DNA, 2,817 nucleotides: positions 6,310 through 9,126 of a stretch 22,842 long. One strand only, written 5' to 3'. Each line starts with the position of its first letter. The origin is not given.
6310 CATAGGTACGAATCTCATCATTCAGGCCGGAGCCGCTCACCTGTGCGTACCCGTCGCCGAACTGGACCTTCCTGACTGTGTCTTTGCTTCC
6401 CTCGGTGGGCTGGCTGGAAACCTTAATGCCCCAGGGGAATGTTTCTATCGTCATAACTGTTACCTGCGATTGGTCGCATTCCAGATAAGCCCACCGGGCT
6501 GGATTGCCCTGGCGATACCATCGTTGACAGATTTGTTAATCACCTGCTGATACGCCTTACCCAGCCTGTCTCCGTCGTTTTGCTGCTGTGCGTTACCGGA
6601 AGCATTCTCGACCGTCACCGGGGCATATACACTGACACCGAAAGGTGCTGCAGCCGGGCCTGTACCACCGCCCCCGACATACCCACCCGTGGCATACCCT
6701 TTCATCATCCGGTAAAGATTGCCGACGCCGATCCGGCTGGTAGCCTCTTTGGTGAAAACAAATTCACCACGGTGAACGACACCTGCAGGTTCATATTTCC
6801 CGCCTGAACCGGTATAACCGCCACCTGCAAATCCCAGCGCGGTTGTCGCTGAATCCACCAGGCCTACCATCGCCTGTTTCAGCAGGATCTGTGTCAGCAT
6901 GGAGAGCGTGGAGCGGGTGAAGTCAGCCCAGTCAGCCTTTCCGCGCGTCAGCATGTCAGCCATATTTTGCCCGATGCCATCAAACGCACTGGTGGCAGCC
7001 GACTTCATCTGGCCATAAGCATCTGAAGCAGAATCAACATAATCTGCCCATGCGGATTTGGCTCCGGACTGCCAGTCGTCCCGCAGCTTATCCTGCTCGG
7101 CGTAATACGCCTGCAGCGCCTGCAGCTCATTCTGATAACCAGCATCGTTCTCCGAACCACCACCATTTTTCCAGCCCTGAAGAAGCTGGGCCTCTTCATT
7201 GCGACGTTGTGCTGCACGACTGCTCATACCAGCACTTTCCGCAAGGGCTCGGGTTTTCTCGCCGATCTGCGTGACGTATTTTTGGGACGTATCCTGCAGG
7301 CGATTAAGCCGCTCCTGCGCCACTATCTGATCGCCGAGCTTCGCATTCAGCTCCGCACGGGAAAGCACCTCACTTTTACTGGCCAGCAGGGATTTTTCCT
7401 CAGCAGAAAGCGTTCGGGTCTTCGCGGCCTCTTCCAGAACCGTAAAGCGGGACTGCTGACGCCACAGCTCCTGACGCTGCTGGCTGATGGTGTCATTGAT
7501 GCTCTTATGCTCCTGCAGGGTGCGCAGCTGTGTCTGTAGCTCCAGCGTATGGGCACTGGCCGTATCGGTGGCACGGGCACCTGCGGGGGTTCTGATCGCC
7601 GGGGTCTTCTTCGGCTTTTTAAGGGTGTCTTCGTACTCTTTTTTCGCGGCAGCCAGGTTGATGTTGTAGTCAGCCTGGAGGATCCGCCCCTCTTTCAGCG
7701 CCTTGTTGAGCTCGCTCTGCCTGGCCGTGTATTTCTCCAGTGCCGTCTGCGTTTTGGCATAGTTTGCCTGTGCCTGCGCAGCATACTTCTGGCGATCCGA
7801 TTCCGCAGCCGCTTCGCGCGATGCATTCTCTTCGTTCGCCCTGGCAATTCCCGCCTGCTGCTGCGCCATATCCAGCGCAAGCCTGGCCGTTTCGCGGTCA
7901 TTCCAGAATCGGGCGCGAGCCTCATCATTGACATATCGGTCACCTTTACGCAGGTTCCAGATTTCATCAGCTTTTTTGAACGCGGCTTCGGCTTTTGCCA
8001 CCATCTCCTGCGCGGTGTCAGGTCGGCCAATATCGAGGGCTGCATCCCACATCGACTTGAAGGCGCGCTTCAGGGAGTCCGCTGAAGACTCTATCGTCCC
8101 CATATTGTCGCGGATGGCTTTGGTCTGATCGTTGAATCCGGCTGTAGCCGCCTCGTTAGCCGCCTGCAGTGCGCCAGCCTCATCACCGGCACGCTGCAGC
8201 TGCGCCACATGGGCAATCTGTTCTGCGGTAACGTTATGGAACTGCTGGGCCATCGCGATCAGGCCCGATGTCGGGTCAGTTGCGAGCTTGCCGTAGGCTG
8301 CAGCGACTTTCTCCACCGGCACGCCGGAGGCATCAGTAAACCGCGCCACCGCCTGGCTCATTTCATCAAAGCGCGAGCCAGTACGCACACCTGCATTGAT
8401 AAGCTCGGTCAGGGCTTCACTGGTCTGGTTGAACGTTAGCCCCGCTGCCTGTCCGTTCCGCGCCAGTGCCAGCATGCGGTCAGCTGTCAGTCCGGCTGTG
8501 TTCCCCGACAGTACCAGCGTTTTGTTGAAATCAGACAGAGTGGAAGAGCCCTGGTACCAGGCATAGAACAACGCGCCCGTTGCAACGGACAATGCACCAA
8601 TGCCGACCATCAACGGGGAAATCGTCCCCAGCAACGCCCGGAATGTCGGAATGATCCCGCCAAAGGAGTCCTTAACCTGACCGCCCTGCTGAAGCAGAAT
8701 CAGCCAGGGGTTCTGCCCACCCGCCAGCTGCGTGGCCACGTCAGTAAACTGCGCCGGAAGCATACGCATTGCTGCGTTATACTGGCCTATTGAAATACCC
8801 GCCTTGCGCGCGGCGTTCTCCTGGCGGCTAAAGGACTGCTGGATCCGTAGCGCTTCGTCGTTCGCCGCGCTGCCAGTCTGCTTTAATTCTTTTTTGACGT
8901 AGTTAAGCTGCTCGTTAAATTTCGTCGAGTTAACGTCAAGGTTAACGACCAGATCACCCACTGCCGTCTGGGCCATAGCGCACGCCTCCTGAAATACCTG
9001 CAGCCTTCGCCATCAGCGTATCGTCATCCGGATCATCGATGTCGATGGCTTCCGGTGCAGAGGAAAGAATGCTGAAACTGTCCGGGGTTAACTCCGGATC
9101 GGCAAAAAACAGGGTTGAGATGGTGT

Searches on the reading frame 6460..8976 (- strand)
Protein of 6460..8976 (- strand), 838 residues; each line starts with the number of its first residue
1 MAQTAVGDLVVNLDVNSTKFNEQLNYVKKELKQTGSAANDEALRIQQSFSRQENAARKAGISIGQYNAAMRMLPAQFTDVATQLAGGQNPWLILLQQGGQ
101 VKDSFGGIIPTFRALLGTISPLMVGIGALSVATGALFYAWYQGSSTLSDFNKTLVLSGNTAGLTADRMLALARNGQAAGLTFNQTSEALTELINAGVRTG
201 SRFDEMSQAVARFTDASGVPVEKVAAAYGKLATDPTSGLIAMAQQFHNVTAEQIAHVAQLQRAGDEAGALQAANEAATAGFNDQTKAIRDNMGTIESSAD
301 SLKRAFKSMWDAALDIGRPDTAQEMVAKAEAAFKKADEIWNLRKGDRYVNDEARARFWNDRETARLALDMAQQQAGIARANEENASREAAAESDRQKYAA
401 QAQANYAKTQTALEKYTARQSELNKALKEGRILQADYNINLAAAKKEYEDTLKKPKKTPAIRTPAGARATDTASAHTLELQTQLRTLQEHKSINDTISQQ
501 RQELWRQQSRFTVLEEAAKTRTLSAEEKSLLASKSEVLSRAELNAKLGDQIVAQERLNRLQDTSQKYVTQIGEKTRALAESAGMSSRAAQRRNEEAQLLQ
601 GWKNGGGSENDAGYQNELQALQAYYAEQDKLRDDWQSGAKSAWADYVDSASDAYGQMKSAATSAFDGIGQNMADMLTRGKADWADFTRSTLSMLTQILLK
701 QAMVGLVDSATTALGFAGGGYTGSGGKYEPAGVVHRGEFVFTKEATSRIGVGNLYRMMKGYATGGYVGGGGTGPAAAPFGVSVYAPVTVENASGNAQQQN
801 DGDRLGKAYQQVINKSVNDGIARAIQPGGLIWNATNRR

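Call 45: find_encoding_contigs(protein=window:6460-8976:-, flank=10000, max_places=10)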
Protein window:6460-8976:- (838 aa): 24 contigs read that carry it; 10 places shown.
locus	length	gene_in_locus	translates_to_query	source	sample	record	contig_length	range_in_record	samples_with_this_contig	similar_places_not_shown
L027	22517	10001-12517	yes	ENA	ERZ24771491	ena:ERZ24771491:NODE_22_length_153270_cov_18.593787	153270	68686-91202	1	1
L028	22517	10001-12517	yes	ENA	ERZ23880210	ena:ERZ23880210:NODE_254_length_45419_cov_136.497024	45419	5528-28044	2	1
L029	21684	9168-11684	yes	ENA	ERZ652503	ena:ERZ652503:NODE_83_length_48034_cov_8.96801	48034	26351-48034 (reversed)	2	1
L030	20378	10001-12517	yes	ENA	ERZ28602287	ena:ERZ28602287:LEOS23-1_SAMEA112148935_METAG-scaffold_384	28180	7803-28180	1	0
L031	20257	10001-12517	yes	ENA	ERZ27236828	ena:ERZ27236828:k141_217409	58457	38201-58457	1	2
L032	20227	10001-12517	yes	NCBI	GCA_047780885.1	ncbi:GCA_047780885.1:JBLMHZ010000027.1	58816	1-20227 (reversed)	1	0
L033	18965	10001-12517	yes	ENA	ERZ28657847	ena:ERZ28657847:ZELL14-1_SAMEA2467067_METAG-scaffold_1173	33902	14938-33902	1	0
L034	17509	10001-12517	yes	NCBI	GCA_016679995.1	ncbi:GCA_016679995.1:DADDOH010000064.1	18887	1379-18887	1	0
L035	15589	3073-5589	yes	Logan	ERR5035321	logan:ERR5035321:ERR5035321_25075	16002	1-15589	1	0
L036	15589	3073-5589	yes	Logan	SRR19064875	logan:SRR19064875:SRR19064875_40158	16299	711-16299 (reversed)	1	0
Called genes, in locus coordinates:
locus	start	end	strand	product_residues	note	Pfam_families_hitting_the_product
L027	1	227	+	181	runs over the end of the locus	PF07471:Phage_Nu1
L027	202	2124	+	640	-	PF05876:GpA_ATPase, PF20454:GpA_nuclease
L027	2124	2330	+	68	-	PF02831:gpW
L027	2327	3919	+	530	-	PF05136:Phage_portal_2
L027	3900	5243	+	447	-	PF25145:NfeD1b_N, PF01343:Peptidase_S49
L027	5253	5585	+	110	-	PF02924:HDPD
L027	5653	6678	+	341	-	PF03864:Phage_cap_E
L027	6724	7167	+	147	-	-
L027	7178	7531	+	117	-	PF05354:Phage_attach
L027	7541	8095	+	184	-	PF06763:Minor_tail_Z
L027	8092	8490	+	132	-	PF06141:Phage_tail_U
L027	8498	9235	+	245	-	PF16461:Phage_TTP_12, PF02368:Big_2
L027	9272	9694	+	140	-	PF06894:Phage_TAC_2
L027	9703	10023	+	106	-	PF06223:Phage_tail_T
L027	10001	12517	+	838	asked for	PF06791:TMP_2, PF09718:Tape_meas_lam_C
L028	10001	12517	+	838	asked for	PF06791:TMP_2, PF09718:Tape_meas_lam_C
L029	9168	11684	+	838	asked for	PF06791:TMP_2, PF09718:Tape_meas_lam_C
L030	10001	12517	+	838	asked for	PF06791:TMP_2, PF09718:Tape_meas_lam_C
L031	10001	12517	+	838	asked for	PF06791:TMP_2, PF09718:Tape_meas_lam_C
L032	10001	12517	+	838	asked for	PF06791:TMP_2, PF09718:Tape_meas_lam_C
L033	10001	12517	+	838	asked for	PF06791:TMP_2, PF09718:Tape_meas_lam_C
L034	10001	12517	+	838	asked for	PF06791:TMP_2, PF09718:Tape_meas_lam_C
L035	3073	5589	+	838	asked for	PF06791:TMP_2, PF09718:Tape_meas_lam_C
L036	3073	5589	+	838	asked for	PF06791:TMP_2, PF09718:Tape_meas_lam_C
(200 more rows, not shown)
